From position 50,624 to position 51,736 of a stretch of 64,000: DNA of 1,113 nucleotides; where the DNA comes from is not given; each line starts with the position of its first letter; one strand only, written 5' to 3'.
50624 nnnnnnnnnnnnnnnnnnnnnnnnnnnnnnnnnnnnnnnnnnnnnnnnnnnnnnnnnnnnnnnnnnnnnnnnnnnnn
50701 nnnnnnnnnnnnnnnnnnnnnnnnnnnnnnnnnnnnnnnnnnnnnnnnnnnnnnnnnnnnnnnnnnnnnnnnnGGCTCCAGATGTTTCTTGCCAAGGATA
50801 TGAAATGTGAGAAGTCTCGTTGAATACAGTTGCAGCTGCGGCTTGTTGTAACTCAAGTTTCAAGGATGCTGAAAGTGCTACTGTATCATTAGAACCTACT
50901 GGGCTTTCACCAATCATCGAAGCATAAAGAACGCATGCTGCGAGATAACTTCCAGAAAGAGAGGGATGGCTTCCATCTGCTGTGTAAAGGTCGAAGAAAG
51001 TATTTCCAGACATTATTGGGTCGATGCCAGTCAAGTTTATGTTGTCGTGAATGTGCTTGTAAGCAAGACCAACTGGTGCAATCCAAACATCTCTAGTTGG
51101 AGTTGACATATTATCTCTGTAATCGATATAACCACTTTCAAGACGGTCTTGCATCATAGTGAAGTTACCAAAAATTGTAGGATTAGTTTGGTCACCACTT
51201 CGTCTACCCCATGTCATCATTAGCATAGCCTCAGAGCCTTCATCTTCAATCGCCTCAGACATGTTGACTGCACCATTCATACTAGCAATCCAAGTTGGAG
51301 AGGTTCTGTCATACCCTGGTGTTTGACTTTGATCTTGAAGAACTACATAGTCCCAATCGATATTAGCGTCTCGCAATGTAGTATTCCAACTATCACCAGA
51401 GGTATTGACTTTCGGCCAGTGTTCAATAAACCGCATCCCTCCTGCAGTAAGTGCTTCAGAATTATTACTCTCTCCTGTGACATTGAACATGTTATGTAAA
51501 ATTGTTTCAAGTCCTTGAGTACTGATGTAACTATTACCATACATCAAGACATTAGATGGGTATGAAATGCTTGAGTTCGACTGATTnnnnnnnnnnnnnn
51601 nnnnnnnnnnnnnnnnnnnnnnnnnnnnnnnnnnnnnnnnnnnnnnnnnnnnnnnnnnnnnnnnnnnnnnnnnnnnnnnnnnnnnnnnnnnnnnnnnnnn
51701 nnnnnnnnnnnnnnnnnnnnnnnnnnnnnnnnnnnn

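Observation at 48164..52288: Giant surface protein with an (N-G-T)x10 N-glycosylation sequon array, an embedded SGNH/DUF4886-like esterase domain, and a cytoplasmic zinc-ribbon tail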

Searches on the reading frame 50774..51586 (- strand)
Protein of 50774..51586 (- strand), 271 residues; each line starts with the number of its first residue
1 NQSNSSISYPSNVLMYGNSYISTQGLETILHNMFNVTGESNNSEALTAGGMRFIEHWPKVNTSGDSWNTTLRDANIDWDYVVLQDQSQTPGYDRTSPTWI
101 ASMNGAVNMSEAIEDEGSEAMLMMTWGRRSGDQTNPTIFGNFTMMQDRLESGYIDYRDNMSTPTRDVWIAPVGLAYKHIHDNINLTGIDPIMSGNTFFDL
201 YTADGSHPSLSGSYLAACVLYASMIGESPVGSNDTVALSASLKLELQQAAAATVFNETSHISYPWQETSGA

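Call 5: search_solved_structures(query=window:50789-51580:-, max_evalue=10, show_alignments=3)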
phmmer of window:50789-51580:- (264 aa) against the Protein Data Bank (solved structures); distinct sequences matched with E-value up to 10: 5.
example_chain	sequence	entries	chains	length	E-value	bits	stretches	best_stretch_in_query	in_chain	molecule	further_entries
4s1p_A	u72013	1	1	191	1.3e-10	44.6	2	10-129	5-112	Uncharacterized protein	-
7zgj_C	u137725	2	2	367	0.8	12.6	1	22-83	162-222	65 kDa invariant surface glycoprotein, putative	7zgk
8ovb_C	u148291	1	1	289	0.85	12.5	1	23-98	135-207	ISG65 G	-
8gxe_A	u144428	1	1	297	1.1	12.1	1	71-150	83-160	Tyrosine-protein phosphatase non-receptor type 21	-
8gvv_A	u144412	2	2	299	1.1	12.1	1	71-150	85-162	Tyrosine-protein phosphatase non-receptor type 21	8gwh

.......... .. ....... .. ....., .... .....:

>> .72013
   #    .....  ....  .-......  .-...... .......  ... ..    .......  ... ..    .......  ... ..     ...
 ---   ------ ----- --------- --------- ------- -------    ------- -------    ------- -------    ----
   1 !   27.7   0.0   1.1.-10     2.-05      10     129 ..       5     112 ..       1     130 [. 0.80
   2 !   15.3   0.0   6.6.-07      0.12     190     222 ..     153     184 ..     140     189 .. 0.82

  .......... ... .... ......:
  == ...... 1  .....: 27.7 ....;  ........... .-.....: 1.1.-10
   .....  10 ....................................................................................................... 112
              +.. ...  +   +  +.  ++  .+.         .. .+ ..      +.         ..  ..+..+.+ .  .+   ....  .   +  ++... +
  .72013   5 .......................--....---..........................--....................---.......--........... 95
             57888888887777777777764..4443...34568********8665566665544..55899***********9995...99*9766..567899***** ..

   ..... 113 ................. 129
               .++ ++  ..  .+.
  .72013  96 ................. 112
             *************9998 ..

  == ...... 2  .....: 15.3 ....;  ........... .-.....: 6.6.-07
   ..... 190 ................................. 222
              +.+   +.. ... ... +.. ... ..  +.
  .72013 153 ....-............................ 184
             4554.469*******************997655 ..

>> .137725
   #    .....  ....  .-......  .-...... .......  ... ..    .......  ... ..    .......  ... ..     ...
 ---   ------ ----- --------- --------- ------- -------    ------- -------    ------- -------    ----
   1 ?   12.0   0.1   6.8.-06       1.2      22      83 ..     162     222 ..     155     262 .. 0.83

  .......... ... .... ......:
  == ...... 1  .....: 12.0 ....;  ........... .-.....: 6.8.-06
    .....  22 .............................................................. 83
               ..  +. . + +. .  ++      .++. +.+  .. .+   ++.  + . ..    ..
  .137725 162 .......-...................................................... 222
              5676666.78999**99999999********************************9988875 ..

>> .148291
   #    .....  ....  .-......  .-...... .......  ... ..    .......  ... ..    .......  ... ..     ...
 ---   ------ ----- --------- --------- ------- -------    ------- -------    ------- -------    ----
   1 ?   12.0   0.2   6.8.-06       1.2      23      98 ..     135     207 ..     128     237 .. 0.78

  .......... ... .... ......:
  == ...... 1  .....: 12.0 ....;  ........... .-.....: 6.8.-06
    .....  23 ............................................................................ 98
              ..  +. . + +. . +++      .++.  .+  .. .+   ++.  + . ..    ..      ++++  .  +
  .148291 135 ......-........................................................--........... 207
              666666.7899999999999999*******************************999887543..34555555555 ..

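Call 7: find_homologous_proteins(query=window:50774-51586:-, max_evalue=0.001)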
Query window:50774-51586:- (271 aa): 264 proteins with E <= 0.001 among 877 candidates; the best 120 are listed.
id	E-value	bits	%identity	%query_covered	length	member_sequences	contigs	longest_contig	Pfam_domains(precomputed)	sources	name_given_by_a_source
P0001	7.2e-109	382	67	94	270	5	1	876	-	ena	-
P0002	1.6e-94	335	60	91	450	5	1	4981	-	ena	-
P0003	4.5e-94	333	59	94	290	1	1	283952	-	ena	-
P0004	9.0e-92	325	58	96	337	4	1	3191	-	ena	-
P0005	5.6e-90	320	57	95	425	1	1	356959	-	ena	-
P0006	6.2e-90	319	57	96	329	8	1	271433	-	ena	-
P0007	1.9e-89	318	58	94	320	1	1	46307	-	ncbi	ncbi:MAG: hypothetical protein ACKVIR_04530, partial [Candidatus Poseidoniales archaeon]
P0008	6.6e-89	316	57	95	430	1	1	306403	-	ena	-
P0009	3.5e-88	314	57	94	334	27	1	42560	-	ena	-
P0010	6.5e-88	313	56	96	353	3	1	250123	-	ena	-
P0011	8.3e-86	306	56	94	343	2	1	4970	-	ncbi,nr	ncbi:MAG: hypothetical protein HOE79_00805, partial [Euryarchaeota archaeon]|nr:hypothetical protein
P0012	1.3e-83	299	52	97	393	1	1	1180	PF10633.16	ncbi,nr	ncbi:MAG: NEW3 domain-containing protein, partial [Candidatus Thermoplasmatota archaeon]|nr:NEW3 dom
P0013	1.4e-83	299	54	94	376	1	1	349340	-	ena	-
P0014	7.3e-83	296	55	93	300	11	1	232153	-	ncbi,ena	-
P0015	4.2e-81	291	54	92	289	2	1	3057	-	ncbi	ncbi:MAG: hypothetical protein ACKVJ7_07710, partial [Candidatus Poseidoniales archaeon]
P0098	1.0e-19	89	33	92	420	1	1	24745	PF00801.27,PF18962.8,PF18911.7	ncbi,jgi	jgi:hypothetical protein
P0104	8.3e-19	86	33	88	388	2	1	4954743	-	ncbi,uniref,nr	ncbi:hypothetical protein Pla163_10590 [Planctomycetes bacterium Pla163]|uniref:SGNH hydrolase-type 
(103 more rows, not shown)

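Call 18: predict_structure(alignment_id=A1)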
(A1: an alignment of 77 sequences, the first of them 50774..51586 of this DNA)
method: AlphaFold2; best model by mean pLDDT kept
length: 271 residues; sequences in the alignment: 77
mean_pLDDT: 95.6   pTM: 0.94
mean pLDDT of the five models: 95.6, 95.5, 95.1, 95.0, 94.9
residues with pLDDT >= 90: 252; 70-90: 10; 50-70: 5; < 50: 4
segments of 3 or more residues with pLDDT < 50: 269-271
pLDDT, mean of each block of 10 residues (from residue 1): 71 97 97 88 95 98 98 98 97 98 99 98 98 97 98 99 97 99 98 98 98 99 97 95 98 98 81 37
secondary structure, 60 per line:
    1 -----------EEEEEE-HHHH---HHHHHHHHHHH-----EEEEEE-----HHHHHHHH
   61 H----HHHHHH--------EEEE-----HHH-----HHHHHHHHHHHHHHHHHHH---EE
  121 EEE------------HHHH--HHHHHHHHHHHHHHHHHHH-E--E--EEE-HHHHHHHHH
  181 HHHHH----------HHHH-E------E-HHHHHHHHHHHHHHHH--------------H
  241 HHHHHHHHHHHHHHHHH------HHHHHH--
elements in order: E12-17 H19-22 H26-36 E42-47 H53-61 H66-71 E80-83 H97-115 E119-123 H136-139 H142-160 E168-170 H172-185 H196-199 H210-225 H240-257 H264-269

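Call 21: fold_search(model_id=the predicted structure, library=pdb)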
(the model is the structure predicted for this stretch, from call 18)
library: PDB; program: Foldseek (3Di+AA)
matches with E <= 10: 1604; with E <= 0.001: 35
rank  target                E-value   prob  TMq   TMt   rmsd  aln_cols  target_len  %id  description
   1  4s1p                  1.2e-11  1.00  0.58  0.83   3.5       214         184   24  Shel_16390 protein, a putative SGNH hydrolase from Slackia heliotrinireducens (released 2015-01-28)
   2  4i8i                  4.1e-11  1.00  0.72  0.76   4.7       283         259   18  Crystal structure of a DUF4886 family protein (BACUNI_01406) from Bacteroides uniformis ATCC 8492 at 1.50 A resolution (released 2013-01-16)
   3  7ddy_D                7.2e-06  1.00  0.52  0.69   5.1       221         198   13  Crystal structure of an acetyl xylan esterase AlAXEase (released 2021-06-02)
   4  7ddy_B                7.2e-06  1.00  0.50  0.65   5.6       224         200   12  Crystal structure of an acetyl xylan esterase AlAXEase (released 2021-06-02)
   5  3mil_A                9.7e-06  1.00  0.47  0.52   8.8       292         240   10  Crystal structure of isoamyl acetate-hydrolyzing esterase from Saccharomyces cerevisiae (released 2010-11-24)
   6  8gr2                  1.0e-05  1.00  0.46  0.57   6.2       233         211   13  Crystal structure of the GDSL-family esterase CJ0610C from Campylobacter jejuni (released 2022-11-16)
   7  4iyj_A                1.3e-05  1.00  0.47  0.58   5.5       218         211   14  Crystal structure of a putative acylhydrolase (BACUNI_03406) from Bacteroides uniformis ATCC 8492 at 1.37 A resolution (released 2013-03-06)
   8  7br2_B                1.3e-05  1.00  0.54  0.35   4.6       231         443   10  BT4096 a gut microbial diltiazem-metabolizing enzyme (released 2020-05-06)
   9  4hf7                  1.7e-05  1.00  0.44  0.56   5.8       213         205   13  Crystal structure of a GDSL-like lipase (BT0569) from Bacteroides thetaiotaomicron VPI-5482 at 1.77 A resolution (released 2012-10-24)
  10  4ppy_A                1.7e-05  1.00  0.42  0.52   9.2       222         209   16  Crystal structure of a putative acylhydrolase (BF3764) from Bacteroides fragilis NCTC 9343 at 2.00 A resolution (released 2014-04-02)
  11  4ppy_B                2.1e-05  1.00  0.42  0.52   9.3       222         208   17  Crystal structure of a putative acylhydrolase (BF3764) from Bacteroides fragilis NCTC 9343 at 2.00 A resolution (released 2014-04-02)
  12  3mil_B                2.1e-05  1.00  0.45  0.51   8.9       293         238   10  Crystal structure of isoamyl acetate-hydrolyzing esterase from Saccharomyces cerevisiae (released 2010-11-24)
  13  8tlb                  2.2e-05  1.00  0.46  0.56   6.0       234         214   12  Crystal structure of the peptidoglycan O-acetyltransferase B (PatB) from Campylobacter jejuni, catalytic domain (released 2024-12-18)
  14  3p94_C                2.6e-05  1.00  0.44  0.56   8.8       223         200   15  Crystal structure of a GDSL-like Lipase (BDI_0976) from Parabacteroides distasonis ATCC 8503 at 1.93 A resolution (released 2010-11-03)
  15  7br2_C                3.3e-05  1.00  0.54  0.35   4.8       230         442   11  BT4096 a gut microbial diltiazem-metabolizing enzyme (released 2020-05-06)
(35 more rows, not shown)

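Call 50: find_encoding_contigs(protein=P0104, flank=8000, max_places=1)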
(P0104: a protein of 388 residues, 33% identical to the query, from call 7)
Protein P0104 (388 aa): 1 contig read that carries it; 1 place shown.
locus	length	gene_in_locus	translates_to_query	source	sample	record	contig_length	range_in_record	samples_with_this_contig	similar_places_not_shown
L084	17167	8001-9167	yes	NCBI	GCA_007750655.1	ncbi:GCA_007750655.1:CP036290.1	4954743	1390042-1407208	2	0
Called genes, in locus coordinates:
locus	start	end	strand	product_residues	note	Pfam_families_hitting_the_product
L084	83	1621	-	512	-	-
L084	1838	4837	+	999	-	PF00069:Pkinase, PF07714:PK_Tyr_Ser-Thr, PF13428:TPR_14 (faint), PF14559:TPR_19 (faint), PF13174:TPR_6 (faint), PF00515:TPR_1 (faint), PF07719:TPR_2 (faint), PF13432:TPR_16 (weak), +4 more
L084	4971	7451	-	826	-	PF00141:peroxidase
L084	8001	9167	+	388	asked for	-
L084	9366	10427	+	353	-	PF00226:DnaJ, PF01556:DnaJ_C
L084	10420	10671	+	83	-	PF13591:MerR_2 (weak)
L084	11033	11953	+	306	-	-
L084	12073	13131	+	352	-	PF01436:NHL (faint)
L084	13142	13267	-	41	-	-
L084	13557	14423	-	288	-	-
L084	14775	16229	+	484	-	-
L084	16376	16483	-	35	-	-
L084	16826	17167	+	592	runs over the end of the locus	PF03572:Peptidase_S41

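Call 51: find_encoding_contigs(protein=P0098, flank=8000, max_places=2)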
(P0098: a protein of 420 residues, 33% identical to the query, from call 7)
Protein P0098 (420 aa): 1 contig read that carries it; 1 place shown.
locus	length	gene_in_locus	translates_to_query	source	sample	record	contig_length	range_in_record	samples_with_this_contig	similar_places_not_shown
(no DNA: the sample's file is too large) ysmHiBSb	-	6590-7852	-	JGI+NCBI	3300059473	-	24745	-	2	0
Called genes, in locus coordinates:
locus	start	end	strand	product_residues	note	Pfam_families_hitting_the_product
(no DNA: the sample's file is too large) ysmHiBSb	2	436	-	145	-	?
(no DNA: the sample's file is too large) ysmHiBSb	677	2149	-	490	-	PF00474:SSF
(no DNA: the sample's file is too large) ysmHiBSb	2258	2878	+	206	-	PF21176:RecR_HhH, PF02132:RecR_ZnF (weak), PF01751:Toprim, PF13662:Toprim_4, PF21175:RecR_C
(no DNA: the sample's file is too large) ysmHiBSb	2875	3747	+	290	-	PF01040:UbiA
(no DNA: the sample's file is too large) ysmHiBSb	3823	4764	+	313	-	PF02541:Ppx-GppA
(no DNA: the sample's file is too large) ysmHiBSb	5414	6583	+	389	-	PF00072:Response_reg, PF00158:Sigma54_activat, PF01078:Mg_chelatase (faint), PF14532:Sigma54_activ_2, PF00004:AAA (weak), PF07728:AAA_5, PF25601:AAA_lid_14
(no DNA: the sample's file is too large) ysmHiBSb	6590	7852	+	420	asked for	PF00801:PKD, PF18911:PKD_4, PF18962:Por_Secre_tail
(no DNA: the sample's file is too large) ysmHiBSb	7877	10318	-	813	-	PF01588:tRNA_bind, PF03483:B3_4, PF03484:B5, PF17759:tRNA_synthFbeta, PF03147:FDX-ACB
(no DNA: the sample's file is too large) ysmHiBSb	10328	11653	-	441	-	PF12698:ABC2_membrane_3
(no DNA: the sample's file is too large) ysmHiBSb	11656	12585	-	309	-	PF00005:ABC_tran, PF13304:AAA_21, PF13732:DrrA1-3_C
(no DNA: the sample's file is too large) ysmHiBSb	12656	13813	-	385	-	PF00226:DnaJ, PF01556:DnaJ_C, PF00684:DnaJ_CXXCXGXG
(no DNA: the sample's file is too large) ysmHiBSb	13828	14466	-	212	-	PF01025:GrpE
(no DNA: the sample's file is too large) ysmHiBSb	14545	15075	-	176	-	PF00578:AhpC-TSA, PF08534:Redoxin, PF00085:Thioredoxin, PF13098:Thioredoxin_2 (weak), PF13905:Thioredoxin_8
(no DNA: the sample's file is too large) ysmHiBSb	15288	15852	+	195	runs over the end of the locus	PF00117:GATase, PF01174:SNO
